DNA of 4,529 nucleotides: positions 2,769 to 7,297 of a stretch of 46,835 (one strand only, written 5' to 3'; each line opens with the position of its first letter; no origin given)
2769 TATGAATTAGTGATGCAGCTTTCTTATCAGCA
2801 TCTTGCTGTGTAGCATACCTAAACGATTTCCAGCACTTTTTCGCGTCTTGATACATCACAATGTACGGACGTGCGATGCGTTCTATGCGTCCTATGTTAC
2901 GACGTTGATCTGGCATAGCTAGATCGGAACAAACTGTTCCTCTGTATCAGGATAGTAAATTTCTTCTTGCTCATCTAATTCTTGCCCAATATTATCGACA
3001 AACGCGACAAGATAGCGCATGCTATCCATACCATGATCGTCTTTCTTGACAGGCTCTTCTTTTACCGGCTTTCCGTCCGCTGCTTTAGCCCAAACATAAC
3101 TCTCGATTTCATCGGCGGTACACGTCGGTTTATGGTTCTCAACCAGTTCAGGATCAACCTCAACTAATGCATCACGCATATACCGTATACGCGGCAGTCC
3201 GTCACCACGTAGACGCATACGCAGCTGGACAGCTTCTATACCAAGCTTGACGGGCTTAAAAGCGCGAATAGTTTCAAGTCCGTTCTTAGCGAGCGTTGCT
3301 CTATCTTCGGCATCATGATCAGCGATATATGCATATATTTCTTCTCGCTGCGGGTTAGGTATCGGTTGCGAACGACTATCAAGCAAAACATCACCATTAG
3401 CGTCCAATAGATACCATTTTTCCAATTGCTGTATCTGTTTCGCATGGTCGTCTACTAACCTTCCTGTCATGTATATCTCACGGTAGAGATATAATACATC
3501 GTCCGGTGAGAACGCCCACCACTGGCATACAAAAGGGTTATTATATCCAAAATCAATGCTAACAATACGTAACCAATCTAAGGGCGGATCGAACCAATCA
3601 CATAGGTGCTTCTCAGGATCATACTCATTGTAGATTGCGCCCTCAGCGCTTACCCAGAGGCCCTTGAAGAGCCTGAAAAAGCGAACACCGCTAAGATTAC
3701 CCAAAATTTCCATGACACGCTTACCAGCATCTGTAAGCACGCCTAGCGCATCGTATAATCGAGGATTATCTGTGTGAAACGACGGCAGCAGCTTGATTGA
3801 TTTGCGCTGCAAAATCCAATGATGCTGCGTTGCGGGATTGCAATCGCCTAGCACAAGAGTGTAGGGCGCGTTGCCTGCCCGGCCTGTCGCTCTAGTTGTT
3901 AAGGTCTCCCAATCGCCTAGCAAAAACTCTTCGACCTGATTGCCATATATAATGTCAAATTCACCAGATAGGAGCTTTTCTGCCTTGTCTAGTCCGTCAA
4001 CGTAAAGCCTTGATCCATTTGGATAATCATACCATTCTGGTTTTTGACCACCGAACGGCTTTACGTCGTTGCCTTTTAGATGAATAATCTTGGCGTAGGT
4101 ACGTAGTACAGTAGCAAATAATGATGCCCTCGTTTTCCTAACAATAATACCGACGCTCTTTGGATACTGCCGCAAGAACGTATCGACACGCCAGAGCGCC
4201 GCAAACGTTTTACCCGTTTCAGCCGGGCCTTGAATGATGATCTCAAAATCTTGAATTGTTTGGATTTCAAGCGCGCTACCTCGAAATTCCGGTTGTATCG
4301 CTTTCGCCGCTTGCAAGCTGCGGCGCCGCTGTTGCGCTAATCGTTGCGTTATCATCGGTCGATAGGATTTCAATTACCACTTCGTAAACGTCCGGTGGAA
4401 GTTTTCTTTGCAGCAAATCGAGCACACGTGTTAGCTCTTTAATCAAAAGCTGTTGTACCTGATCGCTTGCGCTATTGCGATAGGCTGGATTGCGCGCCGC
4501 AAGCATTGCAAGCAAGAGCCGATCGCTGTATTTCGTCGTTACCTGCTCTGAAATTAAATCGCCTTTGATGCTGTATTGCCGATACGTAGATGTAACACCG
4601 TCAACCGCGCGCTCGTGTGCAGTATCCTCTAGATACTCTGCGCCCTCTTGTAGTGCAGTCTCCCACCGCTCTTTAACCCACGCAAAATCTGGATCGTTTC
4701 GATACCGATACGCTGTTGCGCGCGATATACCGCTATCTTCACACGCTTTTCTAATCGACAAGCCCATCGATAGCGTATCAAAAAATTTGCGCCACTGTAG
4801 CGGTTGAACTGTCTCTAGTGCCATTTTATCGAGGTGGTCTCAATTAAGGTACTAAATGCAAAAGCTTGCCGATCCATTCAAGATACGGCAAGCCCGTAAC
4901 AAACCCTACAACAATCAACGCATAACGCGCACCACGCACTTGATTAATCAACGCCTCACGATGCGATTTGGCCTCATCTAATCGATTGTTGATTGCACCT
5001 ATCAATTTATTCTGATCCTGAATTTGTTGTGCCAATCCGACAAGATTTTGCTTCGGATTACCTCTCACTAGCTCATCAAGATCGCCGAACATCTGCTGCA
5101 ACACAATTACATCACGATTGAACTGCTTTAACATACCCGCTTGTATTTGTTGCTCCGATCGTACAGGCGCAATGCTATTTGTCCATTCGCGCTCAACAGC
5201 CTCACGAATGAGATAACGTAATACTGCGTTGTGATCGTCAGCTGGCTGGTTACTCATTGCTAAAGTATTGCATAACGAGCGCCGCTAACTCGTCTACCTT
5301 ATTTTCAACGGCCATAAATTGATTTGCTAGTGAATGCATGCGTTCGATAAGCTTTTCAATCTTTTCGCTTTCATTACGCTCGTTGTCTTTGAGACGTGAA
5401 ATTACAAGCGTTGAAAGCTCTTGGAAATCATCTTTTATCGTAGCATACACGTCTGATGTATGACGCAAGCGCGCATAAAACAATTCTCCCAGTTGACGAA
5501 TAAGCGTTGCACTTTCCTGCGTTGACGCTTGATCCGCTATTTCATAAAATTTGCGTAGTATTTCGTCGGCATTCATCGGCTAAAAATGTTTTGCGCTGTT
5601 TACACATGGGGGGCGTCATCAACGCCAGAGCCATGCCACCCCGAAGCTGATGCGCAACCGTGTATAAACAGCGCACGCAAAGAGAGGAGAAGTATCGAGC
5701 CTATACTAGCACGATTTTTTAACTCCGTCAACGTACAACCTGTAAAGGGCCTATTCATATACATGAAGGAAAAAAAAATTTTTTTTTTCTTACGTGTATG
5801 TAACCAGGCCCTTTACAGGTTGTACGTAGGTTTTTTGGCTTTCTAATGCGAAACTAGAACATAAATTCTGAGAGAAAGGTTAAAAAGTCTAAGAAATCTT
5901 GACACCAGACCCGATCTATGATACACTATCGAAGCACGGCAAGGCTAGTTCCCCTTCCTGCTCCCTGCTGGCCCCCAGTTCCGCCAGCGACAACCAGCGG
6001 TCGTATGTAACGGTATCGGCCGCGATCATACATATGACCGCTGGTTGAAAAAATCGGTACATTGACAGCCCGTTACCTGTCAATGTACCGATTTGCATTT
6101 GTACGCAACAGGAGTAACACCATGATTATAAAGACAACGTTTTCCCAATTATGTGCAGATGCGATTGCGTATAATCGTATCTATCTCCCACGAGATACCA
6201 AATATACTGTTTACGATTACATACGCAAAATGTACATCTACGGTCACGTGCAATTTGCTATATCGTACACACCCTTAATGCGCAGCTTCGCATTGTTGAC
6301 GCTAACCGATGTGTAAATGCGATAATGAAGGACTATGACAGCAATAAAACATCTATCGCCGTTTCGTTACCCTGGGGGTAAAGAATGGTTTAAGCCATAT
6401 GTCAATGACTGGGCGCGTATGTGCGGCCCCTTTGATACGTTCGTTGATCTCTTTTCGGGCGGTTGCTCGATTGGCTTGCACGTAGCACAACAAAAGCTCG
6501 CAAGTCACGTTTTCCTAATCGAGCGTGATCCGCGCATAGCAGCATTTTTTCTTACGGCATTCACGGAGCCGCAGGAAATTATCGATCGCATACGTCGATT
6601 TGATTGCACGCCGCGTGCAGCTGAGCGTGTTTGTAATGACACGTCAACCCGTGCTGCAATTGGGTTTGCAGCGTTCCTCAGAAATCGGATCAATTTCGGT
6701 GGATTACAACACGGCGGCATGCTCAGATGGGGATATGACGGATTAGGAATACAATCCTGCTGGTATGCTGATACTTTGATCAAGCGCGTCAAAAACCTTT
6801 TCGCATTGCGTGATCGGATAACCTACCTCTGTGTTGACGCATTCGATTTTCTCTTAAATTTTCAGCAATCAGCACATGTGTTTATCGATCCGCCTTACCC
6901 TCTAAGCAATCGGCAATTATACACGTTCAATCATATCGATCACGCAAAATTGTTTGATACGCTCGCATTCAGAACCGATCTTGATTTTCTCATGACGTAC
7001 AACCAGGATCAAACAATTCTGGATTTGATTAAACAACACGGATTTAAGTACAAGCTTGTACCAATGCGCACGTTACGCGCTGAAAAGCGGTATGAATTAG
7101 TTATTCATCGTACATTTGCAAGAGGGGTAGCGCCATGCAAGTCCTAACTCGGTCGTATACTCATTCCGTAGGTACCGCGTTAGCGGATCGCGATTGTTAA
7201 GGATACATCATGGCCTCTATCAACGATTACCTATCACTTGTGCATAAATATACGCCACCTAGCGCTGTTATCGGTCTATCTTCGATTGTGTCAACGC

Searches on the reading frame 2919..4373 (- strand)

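Call 109: search_protein_families(library=phrogs, proteins=[window:2919-4373:-], max_evalue=0.00001)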
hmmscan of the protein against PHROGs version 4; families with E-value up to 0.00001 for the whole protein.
window:2919-4373:- (484 aa): 3 families
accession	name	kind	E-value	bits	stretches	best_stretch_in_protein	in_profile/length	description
phrog_2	-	head and packaging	9.2e-25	88.5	1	42-458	277-591/807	terminase large subunit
phrog_5653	-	head and packaging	9.3e-23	82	1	238-456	1-177/199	terminase large subunit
phrog_10250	-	head and packaging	1.4e-14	55.4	1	227-457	5-213/228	terminase large subunit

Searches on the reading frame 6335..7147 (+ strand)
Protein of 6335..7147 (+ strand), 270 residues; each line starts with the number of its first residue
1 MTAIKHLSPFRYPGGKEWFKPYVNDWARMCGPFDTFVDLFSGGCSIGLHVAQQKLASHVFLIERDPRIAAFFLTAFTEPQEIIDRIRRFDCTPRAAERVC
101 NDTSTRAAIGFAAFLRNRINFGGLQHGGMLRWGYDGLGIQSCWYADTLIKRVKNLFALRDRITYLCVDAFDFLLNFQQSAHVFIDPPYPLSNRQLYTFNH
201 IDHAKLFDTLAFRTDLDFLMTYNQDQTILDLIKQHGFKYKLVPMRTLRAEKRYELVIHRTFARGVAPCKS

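Call 12: search_protein_families(library=pfam, proteins=[window:6335-7147:+], max_evalue=0.01)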
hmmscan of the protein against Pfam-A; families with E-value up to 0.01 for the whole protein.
window:6335-7147:+ (270 aa): 2 families
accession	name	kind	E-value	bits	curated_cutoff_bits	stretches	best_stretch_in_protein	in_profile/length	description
PF02086.21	MethyltransfD12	-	1.1e-06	29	22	0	12-54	1-42/253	D12 class N6 adenine-specific DNA methyltransferase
PF03602.21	Cons_hypoth95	-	0.0001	22.4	24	0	31-70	40-78/182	Conserved hypothetical protein 95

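Call 13: search_protein_families(library=phrogs, proteins=[window:6335-7147:+], max_evalue=0.01)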
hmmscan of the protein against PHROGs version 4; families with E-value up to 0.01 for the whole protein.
window:6335-7147:+ (270 aa): 2 families
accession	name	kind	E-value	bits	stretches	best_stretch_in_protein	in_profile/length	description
phrog_56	-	other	3.7e-19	70.5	1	5-257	60-320/647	DNA methyltransferase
phrog_1996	-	other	3.6e-05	24.7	1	152-244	27-123/150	DNA methyltransferase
